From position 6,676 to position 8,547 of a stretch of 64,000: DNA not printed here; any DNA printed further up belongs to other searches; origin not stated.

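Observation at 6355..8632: HerA/FtsK-like ATPase-wHTH fusion bracketed by two paralogous AN1-like zinc-finger mini-proteins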

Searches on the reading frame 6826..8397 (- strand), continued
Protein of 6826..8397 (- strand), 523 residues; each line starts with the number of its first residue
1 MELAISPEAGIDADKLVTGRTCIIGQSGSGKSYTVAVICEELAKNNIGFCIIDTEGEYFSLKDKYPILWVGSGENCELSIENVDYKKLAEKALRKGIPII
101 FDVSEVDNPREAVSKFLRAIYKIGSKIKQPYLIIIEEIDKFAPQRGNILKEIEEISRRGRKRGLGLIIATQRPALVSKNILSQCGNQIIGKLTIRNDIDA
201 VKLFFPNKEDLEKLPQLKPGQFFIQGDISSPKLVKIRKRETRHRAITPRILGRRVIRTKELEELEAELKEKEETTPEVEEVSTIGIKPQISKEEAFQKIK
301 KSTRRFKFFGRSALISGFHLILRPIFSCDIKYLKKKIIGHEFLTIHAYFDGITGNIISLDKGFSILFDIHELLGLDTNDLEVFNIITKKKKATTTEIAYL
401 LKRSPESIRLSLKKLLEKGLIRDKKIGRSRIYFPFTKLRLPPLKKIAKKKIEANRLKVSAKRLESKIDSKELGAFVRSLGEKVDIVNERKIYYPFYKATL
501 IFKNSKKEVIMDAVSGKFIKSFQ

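Call 21: find_encoding_contigs(protein=P0017, flank=4000, max_places=1)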
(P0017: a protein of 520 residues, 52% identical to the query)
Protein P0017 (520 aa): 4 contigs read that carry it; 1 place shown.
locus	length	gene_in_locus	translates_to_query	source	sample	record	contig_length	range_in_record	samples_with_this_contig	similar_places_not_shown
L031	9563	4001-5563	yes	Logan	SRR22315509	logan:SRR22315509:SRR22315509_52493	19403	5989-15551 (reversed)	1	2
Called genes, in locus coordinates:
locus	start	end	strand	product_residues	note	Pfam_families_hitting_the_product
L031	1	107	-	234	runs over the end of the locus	PF11848:DUF3368 (weak)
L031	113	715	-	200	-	-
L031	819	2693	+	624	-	PF00270:DEAD, PF04851:ResIII, PF06777:HBB (faint), PF06733:DEAD_2, PF13307:Helicase_C_2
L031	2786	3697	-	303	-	PF23023:Anti-Pycsar_Apyc1, PF00753:Lactamase_B, PF12706:Lactamase_B_2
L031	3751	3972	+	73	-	-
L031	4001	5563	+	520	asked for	PF01935:DUF87, PF01978:TrmB (weak), PF03965:Penicillinase_R (weak)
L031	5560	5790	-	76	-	-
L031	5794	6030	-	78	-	-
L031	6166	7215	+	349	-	PF01259:SAICAR_synt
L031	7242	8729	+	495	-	PF00206:Lyase_1, PF08328:ASL_C (weak)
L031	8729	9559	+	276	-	PF00731:AIRC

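Call 22: find_encoding_contigs(protein=P0024, flank=4000, max_places=1)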
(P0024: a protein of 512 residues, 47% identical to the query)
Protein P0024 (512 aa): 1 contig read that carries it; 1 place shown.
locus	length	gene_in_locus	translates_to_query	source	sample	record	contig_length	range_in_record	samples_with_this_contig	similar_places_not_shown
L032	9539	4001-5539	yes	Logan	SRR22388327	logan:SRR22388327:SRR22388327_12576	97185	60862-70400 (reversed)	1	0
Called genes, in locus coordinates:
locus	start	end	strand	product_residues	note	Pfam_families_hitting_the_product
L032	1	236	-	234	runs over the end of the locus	PF11848:DUF3368 (weak)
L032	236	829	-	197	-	-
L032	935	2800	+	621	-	PF00270:DEAD, PF04851:ResIII (weak), PF06733:DEAD_2, PF06777:HBB (weak), PF13307:Helicase_C_2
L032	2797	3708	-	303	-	PF23023:Anti-Pycsar_Apyc1, PF00753:Lactamase_B, PF12706:Lactamase_B_2 (weak)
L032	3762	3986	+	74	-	-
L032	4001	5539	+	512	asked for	PF01935:DUF87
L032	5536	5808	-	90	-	-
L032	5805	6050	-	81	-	-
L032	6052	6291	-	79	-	-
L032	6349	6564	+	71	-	PF18898:DUF5654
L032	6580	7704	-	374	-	PF00586:AIRS, PF02769:AIRS_C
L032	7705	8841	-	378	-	-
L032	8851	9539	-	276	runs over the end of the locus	PF13507:GATase_5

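Call 23: find_encoding_contigs(protein=P0029, flank=4000, max_places=1)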
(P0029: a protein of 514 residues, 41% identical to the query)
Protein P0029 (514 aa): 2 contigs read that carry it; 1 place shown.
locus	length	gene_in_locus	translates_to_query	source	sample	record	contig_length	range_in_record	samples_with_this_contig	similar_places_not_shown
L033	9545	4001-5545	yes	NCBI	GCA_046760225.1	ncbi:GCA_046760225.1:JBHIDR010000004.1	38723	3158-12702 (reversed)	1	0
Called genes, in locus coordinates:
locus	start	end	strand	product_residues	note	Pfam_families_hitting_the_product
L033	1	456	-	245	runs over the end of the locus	-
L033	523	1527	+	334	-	PF26356:Pelota_N, PF03464:eRF1_2 (weak), PF03465:eRF1_3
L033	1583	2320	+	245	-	PF00149:Metallophos, PF12850:Metallophos_2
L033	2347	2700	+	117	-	-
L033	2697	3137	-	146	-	-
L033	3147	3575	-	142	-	PF02675:AdoMet_dc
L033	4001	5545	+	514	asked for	PF01935:DUF87, PF12802:MarR_2 (weak)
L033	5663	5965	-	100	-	-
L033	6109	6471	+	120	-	-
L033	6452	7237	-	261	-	-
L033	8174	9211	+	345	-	PF04055:Radical_SAM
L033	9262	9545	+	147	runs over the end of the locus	PF27325:MJ0538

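Call 24: find_encoding_contigs(protein=P0042, flank=4000, max_places=1)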
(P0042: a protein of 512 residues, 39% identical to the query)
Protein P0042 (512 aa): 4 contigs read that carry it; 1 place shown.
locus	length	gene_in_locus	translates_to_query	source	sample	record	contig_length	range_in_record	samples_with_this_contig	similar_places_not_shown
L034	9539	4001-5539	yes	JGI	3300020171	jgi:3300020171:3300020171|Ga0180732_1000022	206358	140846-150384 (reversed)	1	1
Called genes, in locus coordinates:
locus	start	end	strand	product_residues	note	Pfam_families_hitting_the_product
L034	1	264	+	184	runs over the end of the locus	PF01909:NTP_transf_2 (weak), PF18765:Polbeta (weak)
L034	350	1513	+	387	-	-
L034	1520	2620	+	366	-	-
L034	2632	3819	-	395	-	PF27218:MJ0043_C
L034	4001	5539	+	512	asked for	PF01935:DUF87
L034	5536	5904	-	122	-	-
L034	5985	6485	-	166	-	-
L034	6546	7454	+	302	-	PF01544:CorA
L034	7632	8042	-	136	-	-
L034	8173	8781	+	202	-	PF01909:NTP_transf_2, PF18765:Polbeta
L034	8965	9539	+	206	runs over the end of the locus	-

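Call 26: predict_structure(alignment_id=A1)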
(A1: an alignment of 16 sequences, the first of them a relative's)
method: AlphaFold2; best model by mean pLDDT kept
length: 523 residues; sequences in the alignment: 16
mean_pLDDT: 86.4   pTM: 0.53
mean pLDDT of the five models: 86.4, 85.3, 85.0, 81.8, 79.5
residues with pLDDT >= 90: 282; 70-90: 190; 50-70: 32; < 50: 19
segments of 3 or more residues with pLDDT < 50: 249-254, 271-275, 306-310
pLDDT, mean of each block of 10 residues (from residue 1): 84 84 90 93 92 87 89 81 89 92 89 94 88 95 88 89 92 92 90 93 87 91 77 89 59 56 69 55 92 87 54 74 96 82 94 93 91 92 94 94 93 95 92 92 91 90 90 92 92 92 77 89 45
secondary structure, 60 per line:
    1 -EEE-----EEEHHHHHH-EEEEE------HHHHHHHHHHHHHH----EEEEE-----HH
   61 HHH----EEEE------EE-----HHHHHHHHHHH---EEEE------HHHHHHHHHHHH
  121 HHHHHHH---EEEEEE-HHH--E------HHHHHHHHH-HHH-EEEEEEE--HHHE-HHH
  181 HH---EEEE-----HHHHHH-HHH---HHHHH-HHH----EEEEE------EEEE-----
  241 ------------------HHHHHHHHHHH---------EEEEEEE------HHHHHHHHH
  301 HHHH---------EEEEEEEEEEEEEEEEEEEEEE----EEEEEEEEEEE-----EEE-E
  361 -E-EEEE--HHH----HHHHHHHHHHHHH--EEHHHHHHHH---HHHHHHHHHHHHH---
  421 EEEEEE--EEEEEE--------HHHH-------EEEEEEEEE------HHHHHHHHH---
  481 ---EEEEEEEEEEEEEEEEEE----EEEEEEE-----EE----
elements in order: E2-4 E10-12 H13-18 E20-24 H31-44 E49-53 H59-63 E68-71 H85-95 E99-102 H109-127 E131-136 H150-158 E164-170 H178-182 E186-189 H195-200 H208-212 E221-225 E232-235 H259-269 E279-285 H292-304 E314-335 E340-350 E356-358 E364-367 H377-389 H394-401 H405-417 E421-426 E429-434 H443-446 E454-462 H469-477 E484-501 E506-512
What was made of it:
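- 6826..8397 (-): HerA-like ATPase-wHTH fusion, 523 aa, pI 9.7. AF2 model pLDDT 86 (call 26).
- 7564..7689 (-): Charged linker, aa 237-278, modelled with low confidence. pLDDT 55-69 (call 26).
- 7282..7563 (-): First alpha/beta domain, aa 279-372: a helix followed by a long beta-hairpin sheet. AF2 secondary structure with pLDDT above 90 (call 26).
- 6829..7089 (-): Basic linker plus second alpha/beta domain, aa 437-523, net charge +14. It carries the motif IYYPFY...DAVSGK and is weakly PepSY-like. pLDDT about 90 (call 26).
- The C-terminal half is replaced by wHTH and alpha/beta domains (call 26).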

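Call 50: find_related_loci(query=A5, collection=metagenome_contigs, flank=3000)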
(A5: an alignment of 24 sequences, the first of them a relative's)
Query A5 (523 aa) in metagenome_contigs; peptide patterns used: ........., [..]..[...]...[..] (x = any residue, [..] = any of these).
600 stretches matched a pattern (row limit reached: there are more); 134 encode a relative of the query (tblastn E <= 1e-3); the best 80 are kept; 80 distinct loci.
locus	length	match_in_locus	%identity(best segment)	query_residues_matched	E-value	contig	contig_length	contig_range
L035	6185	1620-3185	70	1-523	0e+0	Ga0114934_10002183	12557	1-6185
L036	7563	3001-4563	55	1-519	0e+0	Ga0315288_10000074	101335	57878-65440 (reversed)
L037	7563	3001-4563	51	1-519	7e-179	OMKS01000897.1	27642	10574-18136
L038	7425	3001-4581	51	1-518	5e-167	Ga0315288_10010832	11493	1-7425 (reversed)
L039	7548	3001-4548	49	1-519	1e-153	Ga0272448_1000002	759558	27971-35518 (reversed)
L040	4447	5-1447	49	46-518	6e-144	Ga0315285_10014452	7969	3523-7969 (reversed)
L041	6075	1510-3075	40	1-519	1e-118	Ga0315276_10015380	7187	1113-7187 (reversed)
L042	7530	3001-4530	39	11-522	2e-113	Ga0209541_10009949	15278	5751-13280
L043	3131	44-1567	41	11-520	2e-115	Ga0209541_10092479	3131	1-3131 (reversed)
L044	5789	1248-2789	39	11-519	5e-112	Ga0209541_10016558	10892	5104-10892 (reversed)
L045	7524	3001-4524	40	11-519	1e-112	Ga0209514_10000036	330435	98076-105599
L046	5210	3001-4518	37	11-516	5e-105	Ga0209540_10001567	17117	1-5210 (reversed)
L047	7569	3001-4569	37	1-517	7e-105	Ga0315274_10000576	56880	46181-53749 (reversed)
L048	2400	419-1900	38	1-515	7e-109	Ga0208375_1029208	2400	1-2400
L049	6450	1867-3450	37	1-522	5e-102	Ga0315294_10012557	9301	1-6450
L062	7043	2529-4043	35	11-517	4e-95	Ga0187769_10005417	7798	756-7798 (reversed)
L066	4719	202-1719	35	11-517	2e-93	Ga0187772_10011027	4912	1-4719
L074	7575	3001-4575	35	1-521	2e-90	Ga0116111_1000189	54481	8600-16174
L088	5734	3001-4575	35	1-521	1e-84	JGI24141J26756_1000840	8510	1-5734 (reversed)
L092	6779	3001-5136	35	1-519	6e-84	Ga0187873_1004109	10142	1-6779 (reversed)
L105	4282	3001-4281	37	1-421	1e-80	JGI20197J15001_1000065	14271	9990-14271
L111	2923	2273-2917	51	11-226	1e-69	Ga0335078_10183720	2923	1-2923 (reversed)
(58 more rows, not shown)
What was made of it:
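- Tried and rejected: I compensated with a metagenome scan (call 50).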

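Call 60: search_dna_similar(query=window:6826-8397:-, collection=plasmids, mode=protein, max_rows=12)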
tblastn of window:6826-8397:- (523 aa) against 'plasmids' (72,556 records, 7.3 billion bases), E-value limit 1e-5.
Records with a match: 79; places in all: 81; records where one place covers at least 80% of the query: 0.
Best place of each record, by identity: <60% 79.
By first word of the organism name: Sphingobium 16; Mycolicibacterium 5; Sinorhizobium 5; Haloterrigena 4; Natronorubrum 4; Mycobacterium 4; Methylobacterium 3; Halobaculum 2; Haladaptatus 2; Natrinema 2; and 28 more.
By predicted mobility (MOB-suite, as given by PLSDB): non-mobilizable 62; mobilizable 11; conjugative 6.
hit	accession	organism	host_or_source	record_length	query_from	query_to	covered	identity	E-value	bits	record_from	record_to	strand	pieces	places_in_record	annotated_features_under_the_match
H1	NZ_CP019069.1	Halorientalis sp. IM1011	cell culture,saltern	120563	16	248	45%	35.8%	1e-29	131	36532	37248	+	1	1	none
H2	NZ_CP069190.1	Haloterrigena salifodinae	Salt Microbe,Salt Mine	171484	15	248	45%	35.5%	2e-28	127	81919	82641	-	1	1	DUF87 domain-containing protein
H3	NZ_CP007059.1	Halostagnicola larsenii XH-48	-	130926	15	248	45%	35.2%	2e-26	122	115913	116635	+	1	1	DUF87 domain-containing protein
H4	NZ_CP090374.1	Halobaculum sp. CBA1158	solar salt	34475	15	250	45%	34.8%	4e-28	126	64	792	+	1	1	DUF87 domain-containing protein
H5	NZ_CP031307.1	Natronorubrum bangense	Cell culture,The Bange salt-alkaline ...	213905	15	248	45%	35.1%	1e-28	128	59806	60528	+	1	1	ATP-binding protein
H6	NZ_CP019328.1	Natronorubrum daqingense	-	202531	15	248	45%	35.1%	5e-28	126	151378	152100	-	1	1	DUF87 domain-containing protein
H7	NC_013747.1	Haloterrigena turkmenica DSM 5511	-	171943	15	248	45%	35.1%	7e-28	126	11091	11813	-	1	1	DUF87 domain-containing protein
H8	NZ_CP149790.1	Haloterrigena sp. KLK7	cell culture,salt lake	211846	15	248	45%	35.1%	8e-28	125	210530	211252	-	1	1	DUF87 domain-containing protein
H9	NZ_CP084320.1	Haloterrigena alkaliphila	Salt lake,Salt lake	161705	15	248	45%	35.1%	3e-27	124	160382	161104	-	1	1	DUF87 domain-containing protein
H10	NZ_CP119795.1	Haloarcula sp. SYNS111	cell culture,sediment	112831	15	248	45%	35.0%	1e-27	125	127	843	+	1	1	DUF87 domain-containing protein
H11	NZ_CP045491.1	Natronorubrum aibiense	single cell,Xinjiang Aibi Salt Lake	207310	15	248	45%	34.7%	2e-27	124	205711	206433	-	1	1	DUF87 domain-containing protein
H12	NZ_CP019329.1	Natronorubrum daqingense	-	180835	16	248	45%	34.6%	5e-27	123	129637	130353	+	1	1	DUF87 domain-containing protein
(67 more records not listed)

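Call 61: search_dna_similar(query=window:6826-8397:-, collection=phages, mode=protein, max_rows=12)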
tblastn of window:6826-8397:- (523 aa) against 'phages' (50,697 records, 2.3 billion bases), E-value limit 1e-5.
Records with a match: 2; places in all: 2; records where one place covers at least 80% of the query: 0.
Best place of each record, by identity: <60% 2.
By first word of the organism name: Bacteriophage 1; Caudoviricetes 1.
By host as written in the record: - 2.
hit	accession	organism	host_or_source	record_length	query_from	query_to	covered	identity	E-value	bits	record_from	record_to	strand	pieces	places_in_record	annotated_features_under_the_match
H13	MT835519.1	Bacteriophage sp.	human fecal samples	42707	11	250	46%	30.1%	3e-11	72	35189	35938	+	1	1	record has no annotation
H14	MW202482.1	Caudoviricetes sp.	Manatee Spring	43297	22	239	42%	28.0%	9e-10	68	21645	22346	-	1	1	hera helicase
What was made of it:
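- No record matches 80% or more of the protein (calls 60, 61).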

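Call 62: get_annotated_region(hit=H4, flank=4000)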
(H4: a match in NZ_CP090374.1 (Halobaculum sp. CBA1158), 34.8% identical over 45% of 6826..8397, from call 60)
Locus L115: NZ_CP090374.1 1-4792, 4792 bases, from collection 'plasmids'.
description: Halobaculum sp. CBA1158 plasmid pCBA1158-3, complete sequence
organism: Halobaculum sp. CBA1158 (NCBI taxid 2904243)
taxonomy: Archaea; Euryarchaeota; Halobacteria; Halobacteriales; Haloferacaceae; Halobaculum; Halobaculum sp. CBA1158
host: -; source: solar salt; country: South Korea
typing (MOB-suite, as given by PLSDB): non-mobilizable
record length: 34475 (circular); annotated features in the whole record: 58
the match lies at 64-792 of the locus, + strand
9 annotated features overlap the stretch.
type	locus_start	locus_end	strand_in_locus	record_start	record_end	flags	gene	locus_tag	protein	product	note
CDS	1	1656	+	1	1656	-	-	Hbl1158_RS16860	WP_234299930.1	DUF87 domain-containing protein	-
CDS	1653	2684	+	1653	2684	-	-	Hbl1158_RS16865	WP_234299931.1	hypothetical protein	-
CDS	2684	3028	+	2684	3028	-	-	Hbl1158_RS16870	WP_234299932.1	hypothetical protein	-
CDS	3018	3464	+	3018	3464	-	-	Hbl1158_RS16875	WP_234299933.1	hypothetical protein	-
CDS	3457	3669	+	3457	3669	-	-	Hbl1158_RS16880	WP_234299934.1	hypothetical protein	-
CDS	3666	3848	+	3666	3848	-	-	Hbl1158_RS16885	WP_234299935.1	hypothetical protein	-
CDS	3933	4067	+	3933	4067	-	-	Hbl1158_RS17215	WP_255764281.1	hypothetical protein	-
CDS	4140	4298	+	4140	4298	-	-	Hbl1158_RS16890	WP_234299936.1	hypothetical protein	-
CDS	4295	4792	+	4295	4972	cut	-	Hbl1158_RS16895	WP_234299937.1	resolvase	-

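Call 63: get_annotated_region(hit=H7, flank=4000)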
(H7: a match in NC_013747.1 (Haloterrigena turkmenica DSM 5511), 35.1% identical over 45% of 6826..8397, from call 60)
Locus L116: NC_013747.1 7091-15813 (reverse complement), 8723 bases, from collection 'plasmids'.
description: Haloterrigena turkmenica DSM 5511 plasmid pHTUR04, complete sequence
organism: Haloterrigena turkmenica DSM 5511 (NCBI taxid 543526)
taxonomy: Archaea; Euryarchaeota; Halobacteria; Halobacteriales; Natrialbaceae; Haloterrigena; Haloterrigena turkmenica; Haloterrigena turkmenica DSM 5511
host: -; source: -; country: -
typing (MOB-suite, as given by PLSDB): non-mobilizable
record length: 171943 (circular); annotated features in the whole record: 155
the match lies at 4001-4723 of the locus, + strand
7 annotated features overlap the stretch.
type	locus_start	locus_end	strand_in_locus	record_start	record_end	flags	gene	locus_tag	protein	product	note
CDS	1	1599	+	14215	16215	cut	-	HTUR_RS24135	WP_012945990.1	DEAD/DEAH box helicase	-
CDS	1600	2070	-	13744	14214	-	-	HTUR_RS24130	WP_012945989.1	hypothetical protein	-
CDS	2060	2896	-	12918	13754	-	-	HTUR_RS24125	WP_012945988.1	ParA family protein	-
CDS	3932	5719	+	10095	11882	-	-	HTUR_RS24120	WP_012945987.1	DUF87 domain-containing protein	-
CDS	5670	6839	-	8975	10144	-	-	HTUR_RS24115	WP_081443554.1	DegT/DnrJ/EryC1/StrS family aminotransferase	-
CDS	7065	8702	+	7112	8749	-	-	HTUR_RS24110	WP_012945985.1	alkaline phosphatase family protein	-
CDS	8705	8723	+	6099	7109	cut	-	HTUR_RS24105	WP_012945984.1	GNAT family N-acetyltransferase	-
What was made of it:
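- Haloarchaeal plasmids encode DUF87 proteins 35% identical over the core (calls 60, 62, 63).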

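Call 90: search_protein_families(library=pfam, proteins=[L033:5663-5965:-, L041:3204-3503:-, L049:4355-4657:-, L034:5985-6485:-], max_evalue=1)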
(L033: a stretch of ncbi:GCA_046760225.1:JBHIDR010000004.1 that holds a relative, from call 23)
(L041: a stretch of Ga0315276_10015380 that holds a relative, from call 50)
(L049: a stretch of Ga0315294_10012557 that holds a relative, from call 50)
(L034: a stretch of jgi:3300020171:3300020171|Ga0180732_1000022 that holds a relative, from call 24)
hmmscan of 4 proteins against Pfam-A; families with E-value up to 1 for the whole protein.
L033:5663-5965:- (100 aa): 1 family
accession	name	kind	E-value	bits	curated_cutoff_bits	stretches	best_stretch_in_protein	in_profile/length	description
PF23052.1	KH_N4BP1_2nd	-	0.037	14.5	27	1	42-85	38-80/120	N4BP1, second type I KH-domain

L041:3204-3503:- (99 aa): 0 families

L049:4355-4657:- (100 aa): 0 families

L034:5985-6485:- (166 aa): 0 families
